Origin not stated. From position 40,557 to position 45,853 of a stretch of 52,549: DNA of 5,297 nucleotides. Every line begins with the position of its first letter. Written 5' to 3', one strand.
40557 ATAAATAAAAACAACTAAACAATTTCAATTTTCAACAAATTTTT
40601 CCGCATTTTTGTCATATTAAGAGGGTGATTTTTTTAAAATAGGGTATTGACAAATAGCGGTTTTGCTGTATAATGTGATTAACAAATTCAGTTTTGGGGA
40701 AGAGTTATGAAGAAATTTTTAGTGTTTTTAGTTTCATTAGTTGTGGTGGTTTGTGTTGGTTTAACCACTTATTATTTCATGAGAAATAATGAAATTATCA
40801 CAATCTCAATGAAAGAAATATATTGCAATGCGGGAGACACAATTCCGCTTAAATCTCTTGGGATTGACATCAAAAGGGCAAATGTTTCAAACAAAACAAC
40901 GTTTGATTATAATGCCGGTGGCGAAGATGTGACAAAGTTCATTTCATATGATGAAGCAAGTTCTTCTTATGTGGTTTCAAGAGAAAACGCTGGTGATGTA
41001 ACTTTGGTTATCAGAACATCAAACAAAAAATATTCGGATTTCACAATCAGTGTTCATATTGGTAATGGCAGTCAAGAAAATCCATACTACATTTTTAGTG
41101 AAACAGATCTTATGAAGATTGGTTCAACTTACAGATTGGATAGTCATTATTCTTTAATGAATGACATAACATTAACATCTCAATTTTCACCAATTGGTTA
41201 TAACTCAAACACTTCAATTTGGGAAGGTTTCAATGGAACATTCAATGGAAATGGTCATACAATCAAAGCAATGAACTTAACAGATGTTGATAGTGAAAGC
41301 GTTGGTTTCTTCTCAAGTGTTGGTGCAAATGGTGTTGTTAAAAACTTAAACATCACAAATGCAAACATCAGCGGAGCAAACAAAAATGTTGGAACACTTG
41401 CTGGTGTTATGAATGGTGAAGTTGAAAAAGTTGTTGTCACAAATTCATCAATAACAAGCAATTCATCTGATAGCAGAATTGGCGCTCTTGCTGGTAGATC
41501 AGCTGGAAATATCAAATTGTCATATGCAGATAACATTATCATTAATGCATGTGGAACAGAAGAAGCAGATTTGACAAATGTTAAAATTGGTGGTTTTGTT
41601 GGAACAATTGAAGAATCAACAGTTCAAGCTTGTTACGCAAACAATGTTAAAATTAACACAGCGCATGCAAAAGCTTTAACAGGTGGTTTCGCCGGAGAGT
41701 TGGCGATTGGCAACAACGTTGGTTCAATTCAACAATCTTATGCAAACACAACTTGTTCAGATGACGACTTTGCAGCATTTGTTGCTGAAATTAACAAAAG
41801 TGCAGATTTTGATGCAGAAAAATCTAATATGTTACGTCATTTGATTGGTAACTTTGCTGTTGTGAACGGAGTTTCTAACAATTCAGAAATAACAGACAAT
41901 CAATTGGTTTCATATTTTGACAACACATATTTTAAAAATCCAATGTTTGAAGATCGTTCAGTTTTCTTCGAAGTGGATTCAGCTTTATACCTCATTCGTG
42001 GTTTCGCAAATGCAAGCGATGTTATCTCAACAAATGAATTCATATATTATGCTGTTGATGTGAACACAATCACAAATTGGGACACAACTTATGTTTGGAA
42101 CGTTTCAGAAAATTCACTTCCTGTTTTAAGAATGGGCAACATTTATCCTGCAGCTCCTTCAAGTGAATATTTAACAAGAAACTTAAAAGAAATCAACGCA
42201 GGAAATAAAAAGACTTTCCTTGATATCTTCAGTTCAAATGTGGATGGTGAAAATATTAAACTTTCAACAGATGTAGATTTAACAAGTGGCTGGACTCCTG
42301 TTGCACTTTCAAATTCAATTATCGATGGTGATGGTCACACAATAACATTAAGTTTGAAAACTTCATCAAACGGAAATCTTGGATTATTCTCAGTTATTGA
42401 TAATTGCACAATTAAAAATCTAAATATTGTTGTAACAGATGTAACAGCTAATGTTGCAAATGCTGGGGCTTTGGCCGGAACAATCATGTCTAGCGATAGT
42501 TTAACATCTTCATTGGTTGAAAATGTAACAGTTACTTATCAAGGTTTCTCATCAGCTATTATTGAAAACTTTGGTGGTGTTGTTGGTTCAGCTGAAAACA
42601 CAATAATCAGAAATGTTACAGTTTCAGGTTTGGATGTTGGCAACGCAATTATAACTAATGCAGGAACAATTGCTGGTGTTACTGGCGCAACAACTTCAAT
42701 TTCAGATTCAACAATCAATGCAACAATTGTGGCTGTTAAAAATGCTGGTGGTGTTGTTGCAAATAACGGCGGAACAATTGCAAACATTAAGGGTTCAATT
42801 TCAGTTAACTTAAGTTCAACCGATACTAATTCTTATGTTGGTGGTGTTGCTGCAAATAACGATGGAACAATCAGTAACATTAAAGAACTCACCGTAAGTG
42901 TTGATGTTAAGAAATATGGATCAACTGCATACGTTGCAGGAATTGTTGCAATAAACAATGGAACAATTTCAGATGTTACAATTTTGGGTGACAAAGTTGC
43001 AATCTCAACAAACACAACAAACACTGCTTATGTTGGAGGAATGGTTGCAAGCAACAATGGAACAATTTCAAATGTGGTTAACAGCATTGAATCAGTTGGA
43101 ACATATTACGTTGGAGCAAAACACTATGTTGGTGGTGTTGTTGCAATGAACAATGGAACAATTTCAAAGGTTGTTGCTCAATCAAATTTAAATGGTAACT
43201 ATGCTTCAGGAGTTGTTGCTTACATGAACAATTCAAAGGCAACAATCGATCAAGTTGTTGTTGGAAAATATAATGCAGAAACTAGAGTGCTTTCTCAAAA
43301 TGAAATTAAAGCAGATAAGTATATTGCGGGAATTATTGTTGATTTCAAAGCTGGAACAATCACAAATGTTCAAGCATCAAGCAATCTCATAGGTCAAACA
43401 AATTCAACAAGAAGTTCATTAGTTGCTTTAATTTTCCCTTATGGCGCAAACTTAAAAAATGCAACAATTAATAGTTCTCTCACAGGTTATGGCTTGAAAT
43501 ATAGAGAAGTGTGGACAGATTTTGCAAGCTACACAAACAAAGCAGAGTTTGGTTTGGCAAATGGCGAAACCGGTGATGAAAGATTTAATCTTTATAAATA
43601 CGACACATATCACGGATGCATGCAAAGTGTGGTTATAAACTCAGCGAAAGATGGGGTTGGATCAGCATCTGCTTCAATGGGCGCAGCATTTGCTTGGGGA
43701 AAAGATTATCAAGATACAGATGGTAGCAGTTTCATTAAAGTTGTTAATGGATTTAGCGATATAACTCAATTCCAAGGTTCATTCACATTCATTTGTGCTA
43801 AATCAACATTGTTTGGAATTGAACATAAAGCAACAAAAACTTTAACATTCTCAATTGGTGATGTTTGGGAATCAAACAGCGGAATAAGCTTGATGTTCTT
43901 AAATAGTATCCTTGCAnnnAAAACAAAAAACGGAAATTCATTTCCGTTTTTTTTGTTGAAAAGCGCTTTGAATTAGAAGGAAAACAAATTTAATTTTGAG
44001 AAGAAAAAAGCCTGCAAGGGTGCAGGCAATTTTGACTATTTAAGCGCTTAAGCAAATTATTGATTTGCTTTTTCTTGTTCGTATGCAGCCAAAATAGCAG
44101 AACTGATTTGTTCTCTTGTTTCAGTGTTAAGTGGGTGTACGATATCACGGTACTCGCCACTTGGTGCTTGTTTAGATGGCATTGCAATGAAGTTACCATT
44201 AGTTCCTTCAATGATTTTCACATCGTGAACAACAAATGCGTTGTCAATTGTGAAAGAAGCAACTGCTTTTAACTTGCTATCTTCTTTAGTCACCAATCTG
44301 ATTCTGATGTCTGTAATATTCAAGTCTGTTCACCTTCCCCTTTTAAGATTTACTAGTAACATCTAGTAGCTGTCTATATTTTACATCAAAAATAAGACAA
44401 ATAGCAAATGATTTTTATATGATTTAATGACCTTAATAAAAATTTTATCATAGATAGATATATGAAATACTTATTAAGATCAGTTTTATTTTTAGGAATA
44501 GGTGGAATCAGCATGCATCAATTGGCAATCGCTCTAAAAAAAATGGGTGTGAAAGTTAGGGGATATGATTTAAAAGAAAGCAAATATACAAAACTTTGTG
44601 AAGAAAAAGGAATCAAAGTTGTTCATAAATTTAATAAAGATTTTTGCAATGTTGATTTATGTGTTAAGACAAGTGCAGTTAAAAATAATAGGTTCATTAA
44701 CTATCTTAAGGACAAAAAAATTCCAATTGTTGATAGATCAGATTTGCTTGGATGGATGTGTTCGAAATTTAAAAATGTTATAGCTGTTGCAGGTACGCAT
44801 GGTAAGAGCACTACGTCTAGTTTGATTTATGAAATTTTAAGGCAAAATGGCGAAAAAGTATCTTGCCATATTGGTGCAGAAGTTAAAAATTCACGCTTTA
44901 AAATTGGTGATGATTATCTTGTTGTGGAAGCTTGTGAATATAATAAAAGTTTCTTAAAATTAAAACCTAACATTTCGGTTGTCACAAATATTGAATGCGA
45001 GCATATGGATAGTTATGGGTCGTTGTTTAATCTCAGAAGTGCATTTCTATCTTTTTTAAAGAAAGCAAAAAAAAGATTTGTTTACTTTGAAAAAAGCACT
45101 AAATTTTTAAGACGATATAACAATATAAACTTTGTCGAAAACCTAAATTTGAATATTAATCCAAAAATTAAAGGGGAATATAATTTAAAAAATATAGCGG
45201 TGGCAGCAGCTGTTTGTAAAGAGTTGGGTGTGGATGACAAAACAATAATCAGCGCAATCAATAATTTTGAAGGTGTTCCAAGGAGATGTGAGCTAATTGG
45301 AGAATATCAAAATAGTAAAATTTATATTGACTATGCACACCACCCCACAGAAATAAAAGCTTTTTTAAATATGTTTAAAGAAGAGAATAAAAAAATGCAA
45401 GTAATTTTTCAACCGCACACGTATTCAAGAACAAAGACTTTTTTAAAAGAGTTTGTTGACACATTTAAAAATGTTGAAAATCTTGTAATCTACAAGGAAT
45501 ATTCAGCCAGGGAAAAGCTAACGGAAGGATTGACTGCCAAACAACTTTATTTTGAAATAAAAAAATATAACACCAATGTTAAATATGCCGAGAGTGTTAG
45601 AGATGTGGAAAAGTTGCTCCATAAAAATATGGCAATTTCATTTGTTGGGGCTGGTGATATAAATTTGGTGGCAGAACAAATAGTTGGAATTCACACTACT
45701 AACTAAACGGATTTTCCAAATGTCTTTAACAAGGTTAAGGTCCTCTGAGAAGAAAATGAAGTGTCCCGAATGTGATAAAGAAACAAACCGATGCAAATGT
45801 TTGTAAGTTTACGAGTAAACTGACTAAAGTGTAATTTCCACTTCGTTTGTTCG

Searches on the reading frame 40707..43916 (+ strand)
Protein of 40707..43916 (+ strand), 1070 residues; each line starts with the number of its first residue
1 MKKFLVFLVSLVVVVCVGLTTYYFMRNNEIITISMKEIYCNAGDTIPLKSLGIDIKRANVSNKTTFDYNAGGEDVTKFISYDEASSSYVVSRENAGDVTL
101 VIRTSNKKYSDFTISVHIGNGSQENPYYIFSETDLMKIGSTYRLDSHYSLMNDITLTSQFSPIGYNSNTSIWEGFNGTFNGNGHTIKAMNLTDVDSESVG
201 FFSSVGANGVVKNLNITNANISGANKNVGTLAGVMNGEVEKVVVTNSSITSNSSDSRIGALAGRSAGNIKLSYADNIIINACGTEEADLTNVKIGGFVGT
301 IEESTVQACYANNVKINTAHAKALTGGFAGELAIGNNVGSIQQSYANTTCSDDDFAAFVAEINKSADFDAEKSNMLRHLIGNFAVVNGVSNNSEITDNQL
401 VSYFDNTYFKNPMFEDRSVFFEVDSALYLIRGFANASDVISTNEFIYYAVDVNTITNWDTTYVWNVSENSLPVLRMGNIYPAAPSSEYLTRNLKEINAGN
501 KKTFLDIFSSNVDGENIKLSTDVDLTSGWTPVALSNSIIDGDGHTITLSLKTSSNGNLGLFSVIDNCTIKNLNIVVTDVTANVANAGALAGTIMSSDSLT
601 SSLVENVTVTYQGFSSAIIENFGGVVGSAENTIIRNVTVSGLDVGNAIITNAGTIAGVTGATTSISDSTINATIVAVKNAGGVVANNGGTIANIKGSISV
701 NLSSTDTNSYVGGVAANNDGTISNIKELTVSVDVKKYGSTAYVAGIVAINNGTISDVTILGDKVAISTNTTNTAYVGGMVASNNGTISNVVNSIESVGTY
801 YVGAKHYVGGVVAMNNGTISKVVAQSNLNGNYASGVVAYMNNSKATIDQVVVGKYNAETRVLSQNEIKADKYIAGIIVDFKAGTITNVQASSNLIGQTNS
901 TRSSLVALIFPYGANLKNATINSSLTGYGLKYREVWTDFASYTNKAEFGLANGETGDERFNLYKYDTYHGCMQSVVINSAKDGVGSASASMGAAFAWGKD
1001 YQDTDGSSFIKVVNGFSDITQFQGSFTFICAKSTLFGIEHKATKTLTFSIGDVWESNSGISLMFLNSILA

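Call 8: search_protein_families(library=pfam, proteins=[window:40707-43916:+], max_evalue=0.01)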
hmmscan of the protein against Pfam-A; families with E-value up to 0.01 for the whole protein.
window:40707-43916:+ (1070 aa): 1 family
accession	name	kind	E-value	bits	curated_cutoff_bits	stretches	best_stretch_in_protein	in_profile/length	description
PF07581.17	Glug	-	0.0091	16.8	20.5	1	621-644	4-27/28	The GLUG motif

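Call 10: find_encoding_contigs(protein=window:40707-43916:+, flank=10000, max_places=6)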
Protein window:40707-43916:+ (1070 aa): no gene with exactly this product is on record in the collection.

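Call 65: find_homologous_proteins(query=window:40707-43916:+, max_evalue=0.00001)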
Query window:40707-43916:+ (1070 aa): 199 proteins with E <= 0.00001 among 8000 candidates; the best 120 are listed.
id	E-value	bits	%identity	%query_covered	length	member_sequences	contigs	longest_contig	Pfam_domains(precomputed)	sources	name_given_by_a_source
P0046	0.0e+0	2284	100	100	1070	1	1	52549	-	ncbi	-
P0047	0.0e+0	1725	75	100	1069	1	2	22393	-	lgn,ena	-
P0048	0.0e+0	1653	72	100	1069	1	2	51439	-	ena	-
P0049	0.0e+0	1640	72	100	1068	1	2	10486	-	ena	-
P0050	0.0e+0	1451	64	100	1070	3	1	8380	-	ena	-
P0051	0.0e+0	1451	64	100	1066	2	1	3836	-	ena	-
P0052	0.0e+0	1430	64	100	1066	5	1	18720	-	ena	-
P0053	0.0e+0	1422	62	100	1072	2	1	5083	-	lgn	-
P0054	0.0e+0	1407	62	100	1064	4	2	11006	-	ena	-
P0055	0.0e+0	1404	62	100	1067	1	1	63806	-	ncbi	-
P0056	0.0e+0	1402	62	100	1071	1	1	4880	-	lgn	-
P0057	0.0e+0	1387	61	100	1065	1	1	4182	-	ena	-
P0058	0.0e+0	1384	63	98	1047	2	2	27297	-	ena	-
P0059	0.0e+0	1378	61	100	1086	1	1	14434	-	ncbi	-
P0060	0.0e+0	1370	61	100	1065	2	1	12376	-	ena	-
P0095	1.1e-291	989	51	100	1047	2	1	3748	PF05342.20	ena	-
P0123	1.7e-262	892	47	100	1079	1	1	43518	PF05342.20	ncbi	-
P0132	9.6e-239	813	57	63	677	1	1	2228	PF05342.20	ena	-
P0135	1.5e-225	770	43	100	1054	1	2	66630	-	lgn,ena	-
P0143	6.3e-212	725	42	99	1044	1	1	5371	PF05342.20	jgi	-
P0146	3.3e-210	719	40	100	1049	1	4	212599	PF05342.20,PF07581.18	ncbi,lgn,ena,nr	ncbi:MAG: hypothetical protein IKM43_04445 [Clostridia bacterium]|nr:hypothetical protein [Clostridi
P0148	7.1e-210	718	41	100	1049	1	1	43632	PF05342.20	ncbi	-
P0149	1.0e-205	704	41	100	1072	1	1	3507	PF05342.20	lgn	-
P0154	2.1e-198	680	40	100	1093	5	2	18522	PF05342.20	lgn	-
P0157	6.8e-195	668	40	100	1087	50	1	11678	PF05342.20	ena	-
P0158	4.8e-194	665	40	100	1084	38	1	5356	PF05342.20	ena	-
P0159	5.2e-190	652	40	100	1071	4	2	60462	PF05342.20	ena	-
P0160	1.3e-185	638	39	100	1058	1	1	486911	PF05342.20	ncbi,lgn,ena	-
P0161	1.3e-185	637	39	100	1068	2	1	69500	PF05342.20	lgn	-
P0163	1.8e-180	621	39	100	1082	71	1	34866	PF05342.20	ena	-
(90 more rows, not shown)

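Call 66: find_encoding_contigs(protein=P0048, flank=10000, max_places=2)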
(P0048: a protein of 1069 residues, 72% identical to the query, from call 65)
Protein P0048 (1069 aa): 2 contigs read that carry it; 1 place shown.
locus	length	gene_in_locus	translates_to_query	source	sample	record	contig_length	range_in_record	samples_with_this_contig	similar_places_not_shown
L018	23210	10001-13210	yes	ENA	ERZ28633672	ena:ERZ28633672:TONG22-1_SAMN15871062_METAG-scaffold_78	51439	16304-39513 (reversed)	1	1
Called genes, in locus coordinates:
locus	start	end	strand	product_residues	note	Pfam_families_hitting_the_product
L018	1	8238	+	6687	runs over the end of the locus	-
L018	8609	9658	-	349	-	-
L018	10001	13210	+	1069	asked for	-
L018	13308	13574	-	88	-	PF04026:SpoVG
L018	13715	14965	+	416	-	PF01225:Mur_ligase, PF08245:Mur_ligase_M, PF02875:Mur_ligase_C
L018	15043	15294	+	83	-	PF01197:Ribosomal_L31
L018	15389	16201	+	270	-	PF17827:PrmC_N (weak), PF03602:Cons_hypoth95 (weak), PF05175:MTS, PF07669:Eco57I (weak), PF06325:PrmA, PF13847:Methyltransf_31, PF08241:Methyltransf_11 (faint), PF13649:Methyltransf_25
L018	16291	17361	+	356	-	PF03462:PCRF, PF00472:RF-1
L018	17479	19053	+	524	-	-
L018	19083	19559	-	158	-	-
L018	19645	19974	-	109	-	PF12647:RNHCP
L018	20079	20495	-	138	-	-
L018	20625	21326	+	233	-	-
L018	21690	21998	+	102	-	PF00338:Ribosomal_S10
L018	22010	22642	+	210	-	PF00297:Ribosomal_L3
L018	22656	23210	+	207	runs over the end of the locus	PF00573:Ribosomal_L4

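Call 67: find_encoding_contigs(protein=P0135, flank=10000, max_places=2)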
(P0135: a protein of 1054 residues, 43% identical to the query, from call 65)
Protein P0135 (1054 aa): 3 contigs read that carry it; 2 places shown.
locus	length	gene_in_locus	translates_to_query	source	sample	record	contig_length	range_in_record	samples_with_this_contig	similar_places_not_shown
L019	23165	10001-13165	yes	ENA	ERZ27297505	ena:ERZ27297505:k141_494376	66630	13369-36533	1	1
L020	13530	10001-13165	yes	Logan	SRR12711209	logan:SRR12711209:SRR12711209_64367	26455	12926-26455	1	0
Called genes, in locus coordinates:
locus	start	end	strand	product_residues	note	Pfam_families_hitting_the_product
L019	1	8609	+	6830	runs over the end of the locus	-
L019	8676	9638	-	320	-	-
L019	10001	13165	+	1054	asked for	-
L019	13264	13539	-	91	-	PF04026:SpoVG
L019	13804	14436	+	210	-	PF03575:Peptidase_S51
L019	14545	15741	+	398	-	PF01225:Mur_ligase, PF08245:Mur_ligase_M, PF02875:Mur_ligase_C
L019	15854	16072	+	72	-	PF01197:Ribosomal_L31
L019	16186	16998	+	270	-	PF17827:PrmC_N (weak), PF03602:Cons_hypoth95 (weak), PF01209:Ubie_methyltran (weak), PF05175:MTS, PF06325:PrmA, PF13847:Methyltransf_31, PF08241:Methyltransf_11, PF13649:Methyltransf_25, +4 more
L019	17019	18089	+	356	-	PF03462:PCRF, PF00472:RF-1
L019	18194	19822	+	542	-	-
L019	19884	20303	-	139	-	-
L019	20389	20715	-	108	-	PF12647:RNHCP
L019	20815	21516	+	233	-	-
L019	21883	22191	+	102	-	PF00338:Ribosomal_S10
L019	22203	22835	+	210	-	PF00297:Ribosomal_L3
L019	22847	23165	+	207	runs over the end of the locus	PF00573:Ribosomal_L4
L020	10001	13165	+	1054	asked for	-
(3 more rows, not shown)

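Call 85: search_protein_families(library=ncbifam, proteins=[window:40707-43916:+], max_evalue=0.1)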
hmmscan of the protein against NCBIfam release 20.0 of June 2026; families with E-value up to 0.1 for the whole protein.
window:40707-43916:+ (1070 aa): 0 families

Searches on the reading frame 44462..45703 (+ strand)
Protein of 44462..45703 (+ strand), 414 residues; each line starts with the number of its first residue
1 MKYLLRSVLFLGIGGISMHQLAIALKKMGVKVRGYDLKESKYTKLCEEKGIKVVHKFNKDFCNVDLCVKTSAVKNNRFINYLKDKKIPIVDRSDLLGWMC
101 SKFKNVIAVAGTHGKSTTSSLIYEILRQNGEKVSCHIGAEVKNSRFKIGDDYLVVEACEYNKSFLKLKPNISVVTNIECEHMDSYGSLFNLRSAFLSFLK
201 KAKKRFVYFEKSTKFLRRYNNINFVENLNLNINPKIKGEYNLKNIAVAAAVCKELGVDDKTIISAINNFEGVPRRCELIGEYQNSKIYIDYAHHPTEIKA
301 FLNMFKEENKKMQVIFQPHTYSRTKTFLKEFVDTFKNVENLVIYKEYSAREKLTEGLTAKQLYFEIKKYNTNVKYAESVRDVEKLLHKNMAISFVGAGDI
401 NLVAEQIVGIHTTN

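Call 8: search_protein_families(library=pfam, proteins=[window:44462-45703:+], max_evalue=0.01)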
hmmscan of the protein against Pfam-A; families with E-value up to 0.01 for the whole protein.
window:44462-45703:+ (414 aa): 3 families
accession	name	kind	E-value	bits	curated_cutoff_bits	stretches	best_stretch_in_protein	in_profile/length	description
PF01225.30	Mur_ligase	-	4.7e-14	53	21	1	10-103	4-94/95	Mur ligase family, catalytic domain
PF08245.18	Mur_ligase_M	-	7.2e-14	52.6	24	1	109-208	1-121/200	Mur ligase middle domain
PF02875.26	Mur_ligase_C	-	1e-12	49.4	28.4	1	274-385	1-110/127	Mur ligase, glutamate ligase domain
